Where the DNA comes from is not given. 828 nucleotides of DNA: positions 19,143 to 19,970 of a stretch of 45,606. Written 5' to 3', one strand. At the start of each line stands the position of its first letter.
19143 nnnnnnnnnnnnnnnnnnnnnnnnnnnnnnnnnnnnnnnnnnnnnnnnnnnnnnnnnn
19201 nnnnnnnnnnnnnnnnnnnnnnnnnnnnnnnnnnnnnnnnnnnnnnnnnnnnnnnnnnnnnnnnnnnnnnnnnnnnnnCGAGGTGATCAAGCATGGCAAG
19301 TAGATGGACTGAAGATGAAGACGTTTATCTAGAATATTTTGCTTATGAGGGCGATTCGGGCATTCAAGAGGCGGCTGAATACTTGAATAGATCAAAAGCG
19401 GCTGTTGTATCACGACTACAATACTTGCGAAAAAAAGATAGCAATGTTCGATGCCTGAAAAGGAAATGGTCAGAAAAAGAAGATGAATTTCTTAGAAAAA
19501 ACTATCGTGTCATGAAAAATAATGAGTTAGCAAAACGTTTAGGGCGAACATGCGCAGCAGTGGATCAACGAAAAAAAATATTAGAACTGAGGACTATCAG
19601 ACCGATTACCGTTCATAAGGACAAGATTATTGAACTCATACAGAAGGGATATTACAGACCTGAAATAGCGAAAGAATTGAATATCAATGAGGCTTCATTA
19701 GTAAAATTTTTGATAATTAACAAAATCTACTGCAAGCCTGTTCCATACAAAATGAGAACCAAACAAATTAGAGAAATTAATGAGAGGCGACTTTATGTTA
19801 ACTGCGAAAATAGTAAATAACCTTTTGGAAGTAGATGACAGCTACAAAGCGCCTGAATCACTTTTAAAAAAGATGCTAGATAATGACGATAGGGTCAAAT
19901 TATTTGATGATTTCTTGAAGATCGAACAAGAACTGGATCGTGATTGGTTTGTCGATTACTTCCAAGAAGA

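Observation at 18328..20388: Second full-length tyrosine recombinase in the early region, followed by a SANT/Myb-repeat protein and a methyltransferase-like protein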

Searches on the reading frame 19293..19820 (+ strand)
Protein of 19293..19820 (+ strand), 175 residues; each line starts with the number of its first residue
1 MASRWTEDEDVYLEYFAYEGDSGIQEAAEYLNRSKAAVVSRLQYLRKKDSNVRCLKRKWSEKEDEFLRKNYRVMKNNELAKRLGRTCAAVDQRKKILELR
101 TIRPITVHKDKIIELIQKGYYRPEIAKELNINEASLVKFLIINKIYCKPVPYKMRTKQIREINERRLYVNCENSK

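Call 3: search_protein_families(library=pfam, proteins=[window:19293-19820:+], max_evalue=0.01)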
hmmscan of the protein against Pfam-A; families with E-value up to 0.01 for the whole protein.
window:19293-19820:+ (175 aa): 4 families
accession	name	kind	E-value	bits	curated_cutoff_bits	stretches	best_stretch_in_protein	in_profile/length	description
PF08281.18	Sigma70_r4_2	-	9.1e-06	25.7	25.7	0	18-47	23-52/54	Sigma-70, region 4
PF19610.4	DUF6115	-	0.00027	21.8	27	1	29-132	16-123/134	Family of unknown function (DUF6115)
PF08279.18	HTH_11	-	0.0015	18.8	25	0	26-47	20-41/55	HTH domain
PF13384.12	HTH_23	-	0.0029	17.8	24.6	0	112-134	10-32/50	Homeodomain-like domain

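Call 4: search_protein_families(library=phrogs, proteins=[window:19293-19820:+], max_evalue=0.001)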
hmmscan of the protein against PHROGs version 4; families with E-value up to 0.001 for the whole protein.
window:19293-19820:+ (175 aa): 10 families
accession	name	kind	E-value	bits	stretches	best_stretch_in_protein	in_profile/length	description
phrog_323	-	transcription regulation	8.9e-22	79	1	3-140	52-185/319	transcriptional regulator, D5-like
phrog_14101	-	transcription regulation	1.5e-10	42.5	1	59-132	7-78/103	transcriptional regulator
phrog_38779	-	unknown function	9.1e-06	26.6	0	58-93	18-53/61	-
phrog_1891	-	DNA, RNA and nucleotide metabolism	3.9e-05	24.2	1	32-100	26-93/255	HNH endonuclease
phrog_125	-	DNA, RNA and nucleotide metabolism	8.5e-05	23.2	1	31-160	86-220/254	DNA invertase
phrog_11108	-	unknown function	0.00018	22.4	1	91-155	54-98/180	-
phrog_16121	-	unknown function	0.00035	21.8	0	56-100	2-46/124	-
phrog_16568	-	moron, auxiliary metabolic gene and host takeover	0.00035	21.7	0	104-135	66-98/129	Ren-like exclusion protein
phrog_18209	-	unknown function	0.00041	20.9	0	58-100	59-102/296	-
phrog_21605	-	unknown function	0.00045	20.9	1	4-101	41-131/219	-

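Call 6: search_protein_families(library=ncbifam, proteins=[window:19293-19820:+], max_evalue=0.01)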
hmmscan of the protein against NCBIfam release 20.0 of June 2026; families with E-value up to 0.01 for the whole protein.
window:19293-19820:+ (175 aa): 1 family
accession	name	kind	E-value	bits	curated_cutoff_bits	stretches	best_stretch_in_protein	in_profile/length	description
NF040595.1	HTH_Cbp1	equivalog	0.0016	18.4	140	1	98-165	42-106/135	CRISPR DNA repeat-binding protein Cbp1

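Call 52: find_homologous_proteins(query=window:19293-19820:+, max_evalue=1e-8)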
Query window:19293-19820:+ (175 aa): 11 proteins with E <= 1e-8 among 77 candidates.
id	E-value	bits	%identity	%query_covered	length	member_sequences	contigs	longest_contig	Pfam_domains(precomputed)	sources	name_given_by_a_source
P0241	1.0e-107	375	99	100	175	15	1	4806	-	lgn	-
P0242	5.7e-94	330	87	100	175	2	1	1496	PF08281.19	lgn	-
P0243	2.6e-92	325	86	100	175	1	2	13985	PF08281.19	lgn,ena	-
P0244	1.0e-71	258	73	92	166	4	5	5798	PF08281.19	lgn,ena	-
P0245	1.5e-67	244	68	91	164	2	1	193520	PF08281.19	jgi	jgi:ATP/maltotriose-dependent transcriptional regulator MalT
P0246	5.1e-64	233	65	93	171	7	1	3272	-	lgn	-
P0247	6.0e-60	220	61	91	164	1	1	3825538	-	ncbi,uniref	ncbi:hypothetical protein [Enterococcus rotai]|uniref:hypothetical protein n=1 Tax=Enterococcus rota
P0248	3.6e-58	214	60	93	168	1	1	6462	-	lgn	-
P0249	6.6e-53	197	99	54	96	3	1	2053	-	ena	-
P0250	3.0e-52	195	57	92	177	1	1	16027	-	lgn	-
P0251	1.2e-50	189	56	96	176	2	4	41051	PF13384.13,PF08281.19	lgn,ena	-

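Call 56: search_protein_families(library=padloc, proteins=[window:19293-19820:+], max_evalue=0.001)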
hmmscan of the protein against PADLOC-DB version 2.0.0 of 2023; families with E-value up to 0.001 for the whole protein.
window:19293-19820:+ (175 aa): 0 families

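Call 69: predict_structure(alignment_id=A3)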
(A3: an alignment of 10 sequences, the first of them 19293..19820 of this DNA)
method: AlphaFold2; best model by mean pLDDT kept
length: 175 residues; sequences in the alignment: 10
mean_pLDDT: 77.5   pTM: 0.39
mean pLDDT of the five models: 77.5, 74.6, 74.3, 74.1, 73.0
residues with pLDDT >= 90: 6; 70-90: 134; 50-70: 30; < 50: 5
segments of 3 or more residues with pLDDT < 50: 18-20
pLDDT, mean of each block of 10 residues (from residue 1): 76 63 73 85 80 65 91 85 83 82 71 85 83 85 79 76 67 54
secondary structure, 60 per line:
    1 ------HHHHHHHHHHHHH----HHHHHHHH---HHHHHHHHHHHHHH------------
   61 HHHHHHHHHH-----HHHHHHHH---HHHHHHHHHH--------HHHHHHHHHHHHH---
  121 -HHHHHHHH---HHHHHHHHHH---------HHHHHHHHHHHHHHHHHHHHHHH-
elements in order: H7-19 H24-31 H35-48 H61-70 H76-83 H87-96 H105-117 H122-129 H133-142 H152-174

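Call 71: fold_search(model_id=the predicted structure, library=pdb)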
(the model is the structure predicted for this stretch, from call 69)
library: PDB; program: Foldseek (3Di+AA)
matches with E <= 10: 590; with E <= 0.001: 0
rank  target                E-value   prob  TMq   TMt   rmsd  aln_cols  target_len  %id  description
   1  2lvs_MODEL_1_A        2.2e-01  0.85  0.28  0.42   7.7       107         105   22  NMR solution structure of a CRISPR repeat binding protein (released 2013-01-23)
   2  6m3d_C                2.9e-01  0.63  0.29  0.39   6.3       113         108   14  X-ray crystal structure of tandemly connected engrailed homeodomains (EHD) with R53A mutations and DNA complex (released 2020-09-16)
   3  5zfy_A                3.7e-01  0.57  0.26  0.34  11.0       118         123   17  Crystal structure of human DUX4 homeodomains bound to A12C DNA mutant (released 2018-10-31)
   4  8b9x_B                4.4e-01  0.30  0.28  0.21  10.2       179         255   15  Chimeric protein of human UFM1 E3 ligase, UFL1, and DDRGK1 (released 2023-10-25)
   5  6u82_D                4.7e-01  0.41  0.24  0.30  11.7       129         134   16  Crystal Structure of the Double Homeodomain of DUX4 in Complex with a DNA aptamer containing bulge and loop (released 2020-02-19)
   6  7dw5_A                5.2e-01  0.33  0.20  0.27  20.4       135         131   14  Crystal structure of DUX4 HD1-HD2 domain complexed with ERG sites (released 2021-11-03)
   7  6e8c_A                5.9e-01  0.33  0.23  0.28  11.4       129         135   16  Crystal structure of the double homeodomain of DUX4 in complex with DNA (released 2018-12-26)
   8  2wte_B                6.6e-01  0.89  0.21  0.18   4.9        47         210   28  The structure of the CRISPR-associated protein, Csa3, from Sulfolobus solfataricus at 1.8 angstrom resolution. (released 2010-09-22)
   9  1u78_A                6.6e-01  0.38  0.21  0.35  16.5       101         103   15  Structure of the bipartite DNA-binding domain of Tc3 transposase bound to transposon DNA (released 2004-08-31)
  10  8hnp_B                6.6e-01  0.15  0.18  0.21  11.5       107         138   23  Archaeal transcription factor Mutant (released 2023-09-13)
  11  5z58_L                7.0e-01  0.54  0.24  0.30   9.9       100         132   22  Cryo-EM structure of a human activated spliceosome (early Bact) at 4.9 angstrom. (released 2018-09-19)
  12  3nrv_C                8.8e-01  0.14  0.21  0.26  17.4       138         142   17  Crystal structure of MarR/EmrR family transcriptional regulator from Acinetobacter sp. ADP1 (released 2010-09-15)
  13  1k78_A                9.3e-01  0.35  0.23  0.32  16.2       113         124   16  Pax5(1-149)+Ets-1(331-440)+DNA (released 2002-01-04)
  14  3tgn_B                9.9e-01  0.75  0.21  0.24   6.0        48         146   27  Crystal Structure of the zinc-dependent MarR Family Transcriptional Regulator AdcR in the Zn(II)-bound State (released 2011-11-30)
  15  5z6z_A                1.1e+00  0.38  0.25  0.34  10.9       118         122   15  Crystal structure of human DUX4 homeodomains bound to DNA (released 2018-10-31)
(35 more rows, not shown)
